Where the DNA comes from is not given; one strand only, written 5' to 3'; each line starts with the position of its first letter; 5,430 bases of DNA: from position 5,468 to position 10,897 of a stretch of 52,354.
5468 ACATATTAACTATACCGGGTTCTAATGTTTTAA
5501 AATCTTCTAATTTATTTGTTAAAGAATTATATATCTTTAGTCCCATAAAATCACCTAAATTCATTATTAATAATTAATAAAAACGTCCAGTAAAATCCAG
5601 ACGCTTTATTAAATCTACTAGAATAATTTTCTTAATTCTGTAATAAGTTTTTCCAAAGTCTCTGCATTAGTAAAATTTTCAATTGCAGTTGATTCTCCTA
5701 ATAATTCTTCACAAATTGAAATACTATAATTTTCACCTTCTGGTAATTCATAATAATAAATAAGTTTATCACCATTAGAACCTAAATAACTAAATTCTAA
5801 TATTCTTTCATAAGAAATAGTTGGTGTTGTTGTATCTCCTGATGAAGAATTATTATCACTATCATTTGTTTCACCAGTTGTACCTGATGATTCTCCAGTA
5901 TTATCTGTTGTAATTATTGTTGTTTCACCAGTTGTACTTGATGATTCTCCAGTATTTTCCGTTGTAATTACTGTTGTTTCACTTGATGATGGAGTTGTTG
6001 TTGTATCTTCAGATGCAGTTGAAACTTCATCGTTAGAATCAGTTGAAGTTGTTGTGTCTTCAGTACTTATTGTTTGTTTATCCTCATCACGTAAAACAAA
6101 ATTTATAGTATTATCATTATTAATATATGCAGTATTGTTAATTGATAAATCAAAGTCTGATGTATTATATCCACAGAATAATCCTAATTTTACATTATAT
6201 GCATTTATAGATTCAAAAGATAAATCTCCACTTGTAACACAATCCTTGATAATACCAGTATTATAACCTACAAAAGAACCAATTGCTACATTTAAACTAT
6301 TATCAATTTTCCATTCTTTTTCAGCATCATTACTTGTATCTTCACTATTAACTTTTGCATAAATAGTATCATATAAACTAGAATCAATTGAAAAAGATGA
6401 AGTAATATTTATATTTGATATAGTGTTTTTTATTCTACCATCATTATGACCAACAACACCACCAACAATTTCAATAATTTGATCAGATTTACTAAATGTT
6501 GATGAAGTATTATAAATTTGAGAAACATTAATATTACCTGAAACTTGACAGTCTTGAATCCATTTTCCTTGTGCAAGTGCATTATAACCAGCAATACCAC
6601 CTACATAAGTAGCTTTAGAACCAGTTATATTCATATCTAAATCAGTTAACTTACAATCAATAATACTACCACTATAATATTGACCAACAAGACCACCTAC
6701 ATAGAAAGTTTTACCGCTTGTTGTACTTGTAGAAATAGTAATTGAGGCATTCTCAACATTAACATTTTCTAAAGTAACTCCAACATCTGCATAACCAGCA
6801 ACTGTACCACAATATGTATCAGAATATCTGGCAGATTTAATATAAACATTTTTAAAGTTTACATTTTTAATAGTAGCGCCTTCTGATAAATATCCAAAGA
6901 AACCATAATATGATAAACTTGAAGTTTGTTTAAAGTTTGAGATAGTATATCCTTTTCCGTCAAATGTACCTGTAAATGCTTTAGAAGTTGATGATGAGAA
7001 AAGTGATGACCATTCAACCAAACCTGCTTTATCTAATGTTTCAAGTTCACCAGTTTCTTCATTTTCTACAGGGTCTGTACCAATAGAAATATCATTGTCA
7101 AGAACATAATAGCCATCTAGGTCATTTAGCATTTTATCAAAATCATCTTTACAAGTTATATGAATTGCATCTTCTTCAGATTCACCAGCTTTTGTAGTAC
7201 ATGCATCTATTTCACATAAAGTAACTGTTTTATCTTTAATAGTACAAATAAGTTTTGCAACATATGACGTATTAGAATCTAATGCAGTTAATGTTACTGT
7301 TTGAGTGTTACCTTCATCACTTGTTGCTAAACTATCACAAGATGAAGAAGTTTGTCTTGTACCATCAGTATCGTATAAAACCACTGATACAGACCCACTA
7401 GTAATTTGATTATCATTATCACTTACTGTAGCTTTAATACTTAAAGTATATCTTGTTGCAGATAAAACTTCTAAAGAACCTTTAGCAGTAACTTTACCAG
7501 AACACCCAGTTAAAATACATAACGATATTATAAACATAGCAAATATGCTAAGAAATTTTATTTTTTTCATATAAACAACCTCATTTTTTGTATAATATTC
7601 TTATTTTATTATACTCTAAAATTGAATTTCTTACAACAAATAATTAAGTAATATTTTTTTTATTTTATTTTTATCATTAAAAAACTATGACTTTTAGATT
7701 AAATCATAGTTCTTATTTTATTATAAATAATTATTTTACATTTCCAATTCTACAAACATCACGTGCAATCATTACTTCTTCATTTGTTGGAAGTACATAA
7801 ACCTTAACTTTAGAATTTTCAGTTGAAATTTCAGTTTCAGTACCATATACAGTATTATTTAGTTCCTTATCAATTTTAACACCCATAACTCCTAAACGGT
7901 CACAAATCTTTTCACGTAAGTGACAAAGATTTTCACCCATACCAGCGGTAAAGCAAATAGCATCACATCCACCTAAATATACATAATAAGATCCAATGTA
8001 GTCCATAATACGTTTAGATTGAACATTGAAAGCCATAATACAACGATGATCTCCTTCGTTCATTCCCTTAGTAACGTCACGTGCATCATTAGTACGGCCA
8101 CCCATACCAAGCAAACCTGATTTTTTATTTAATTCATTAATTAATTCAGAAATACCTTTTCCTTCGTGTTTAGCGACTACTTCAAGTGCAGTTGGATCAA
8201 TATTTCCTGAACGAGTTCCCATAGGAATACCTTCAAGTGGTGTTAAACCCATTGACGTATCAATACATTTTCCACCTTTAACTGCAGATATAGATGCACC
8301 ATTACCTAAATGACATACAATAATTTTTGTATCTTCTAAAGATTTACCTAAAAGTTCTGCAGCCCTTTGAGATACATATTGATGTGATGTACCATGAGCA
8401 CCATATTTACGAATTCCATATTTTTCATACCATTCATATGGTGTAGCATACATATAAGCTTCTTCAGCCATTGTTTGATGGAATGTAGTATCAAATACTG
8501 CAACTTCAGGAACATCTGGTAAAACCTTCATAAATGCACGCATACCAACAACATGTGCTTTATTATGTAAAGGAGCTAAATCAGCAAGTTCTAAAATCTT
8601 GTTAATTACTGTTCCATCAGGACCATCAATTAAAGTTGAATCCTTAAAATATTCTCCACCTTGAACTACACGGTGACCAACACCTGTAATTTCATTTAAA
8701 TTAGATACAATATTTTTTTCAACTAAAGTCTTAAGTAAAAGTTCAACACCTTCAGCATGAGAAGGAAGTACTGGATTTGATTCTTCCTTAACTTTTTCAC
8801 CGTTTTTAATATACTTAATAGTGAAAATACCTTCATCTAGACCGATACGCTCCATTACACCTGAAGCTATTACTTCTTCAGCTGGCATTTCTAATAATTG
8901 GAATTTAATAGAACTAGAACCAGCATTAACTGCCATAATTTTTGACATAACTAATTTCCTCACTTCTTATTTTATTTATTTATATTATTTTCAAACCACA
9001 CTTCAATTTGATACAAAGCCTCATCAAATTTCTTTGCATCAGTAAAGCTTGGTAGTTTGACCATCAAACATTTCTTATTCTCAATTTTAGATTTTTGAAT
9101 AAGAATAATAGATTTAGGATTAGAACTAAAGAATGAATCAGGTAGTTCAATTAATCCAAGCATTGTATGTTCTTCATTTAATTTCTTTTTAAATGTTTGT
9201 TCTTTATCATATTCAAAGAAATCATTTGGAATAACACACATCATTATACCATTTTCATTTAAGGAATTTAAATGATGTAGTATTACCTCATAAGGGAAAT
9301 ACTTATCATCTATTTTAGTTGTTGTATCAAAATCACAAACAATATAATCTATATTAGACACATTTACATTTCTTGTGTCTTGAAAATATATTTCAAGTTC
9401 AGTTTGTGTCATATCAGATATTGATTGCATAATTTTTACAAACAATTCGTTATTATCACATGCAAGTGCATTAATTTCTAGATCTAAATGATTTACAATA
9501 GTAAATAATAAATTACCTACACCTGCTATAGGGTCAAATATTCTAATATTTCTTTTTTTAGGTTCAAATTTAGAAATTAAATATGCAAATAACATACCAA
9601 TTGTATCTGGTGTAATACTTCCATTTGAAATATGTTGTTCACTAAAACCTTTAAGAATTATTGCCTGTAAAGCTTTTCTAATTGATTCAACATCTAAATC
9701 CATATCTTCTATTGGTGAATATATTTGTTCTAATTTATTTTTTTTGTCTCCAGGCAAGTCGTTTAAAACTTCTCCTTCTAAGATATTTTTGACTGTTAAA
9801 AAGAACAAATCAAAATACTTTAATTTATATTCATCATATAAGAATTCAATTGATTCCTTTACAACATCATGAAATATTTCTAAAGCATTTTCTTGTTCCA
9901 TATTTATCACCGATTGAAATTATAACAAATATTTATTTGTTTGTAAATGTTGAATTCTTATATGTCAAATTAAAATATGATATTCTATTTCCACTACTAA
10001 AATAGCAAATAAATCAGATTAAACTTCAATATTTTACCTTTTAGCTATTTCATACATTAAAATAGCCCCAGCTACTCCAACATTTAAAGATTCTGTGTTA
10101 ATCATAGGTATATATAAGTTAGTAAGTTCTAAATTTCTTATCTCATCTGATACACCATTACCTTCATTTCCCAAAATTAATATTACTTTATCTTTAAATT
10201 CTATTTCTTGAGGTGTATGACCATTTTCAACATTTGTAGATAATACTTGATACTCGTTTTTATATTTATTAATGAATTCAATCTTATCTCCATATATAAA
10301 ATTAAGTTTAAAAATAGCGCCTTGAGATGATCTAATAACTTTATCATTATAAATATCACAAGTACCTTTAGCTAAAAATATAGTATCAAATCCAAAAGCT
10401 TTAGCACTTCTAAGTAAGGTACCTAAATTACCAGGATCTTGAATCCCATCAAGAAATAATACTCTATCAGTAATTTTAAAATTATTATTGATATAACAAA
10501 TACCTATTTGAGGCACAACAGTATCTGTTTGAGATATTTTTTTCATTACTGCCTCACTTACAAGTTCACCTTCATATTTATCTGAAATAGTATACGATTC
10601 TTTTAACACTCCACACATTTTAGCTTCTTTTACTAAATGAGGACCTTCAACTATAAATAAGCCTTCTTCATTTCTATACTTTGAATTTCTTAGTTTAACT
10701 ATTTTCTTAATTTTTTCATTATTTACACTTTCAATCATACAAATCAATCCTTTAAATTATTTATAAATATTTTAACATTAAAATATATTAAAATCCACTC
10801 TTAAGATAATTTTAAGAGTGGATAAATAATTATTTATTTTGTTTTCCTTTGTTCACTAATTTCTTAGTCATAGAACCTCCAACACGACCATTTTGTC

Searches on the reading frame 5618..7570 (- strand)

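Call 84: search_protein_families(library=pfam, proteins=[window:5618-7570:-], max_evalue=0.00001)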
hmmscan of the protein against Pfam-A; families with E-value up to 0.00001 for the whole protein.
window:5618-7570:- (650 aa): 1 family
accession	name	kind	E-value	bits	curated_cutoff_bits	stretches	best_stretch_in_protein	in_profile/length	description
PF07581.17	Glug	-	5.6e-10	39.4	20.5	0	289-310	3-25/28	The GLUG motif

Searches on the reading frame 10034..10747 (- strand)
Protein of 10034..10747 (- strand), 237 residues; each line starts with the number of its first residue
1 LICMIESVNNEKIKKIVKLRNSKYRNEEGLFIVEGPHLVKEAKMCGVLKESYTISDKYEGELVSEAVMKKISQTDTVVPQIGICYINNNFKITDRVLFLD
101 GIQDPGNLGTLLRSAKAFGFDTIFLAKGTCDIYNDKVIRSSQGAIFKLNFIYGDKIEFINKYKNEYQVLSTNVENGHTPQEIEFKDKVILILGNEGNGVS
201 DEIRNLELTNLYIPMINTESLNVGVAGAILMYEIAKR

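Call 84: search_protein_families(library=pfam, proteins=[window:10034-10747:-], max_evalue=0.00001)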
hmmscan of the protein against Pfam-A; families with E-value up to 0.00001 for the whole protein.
window:10034-10747:- (237 aa): 2 families
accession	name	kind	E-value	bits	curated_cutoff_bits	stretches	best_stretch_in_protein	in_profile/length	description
PF00588.24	SpoU_methylase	-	6.3e-37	127.3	29.7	1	96-232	3-142/142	SpoU rRNA Methylase family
PF22435.1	MRM3-like_sub_bind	-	2.3e-12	47.6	27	1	10-76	1-78/84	MRM3-like substrate binding domain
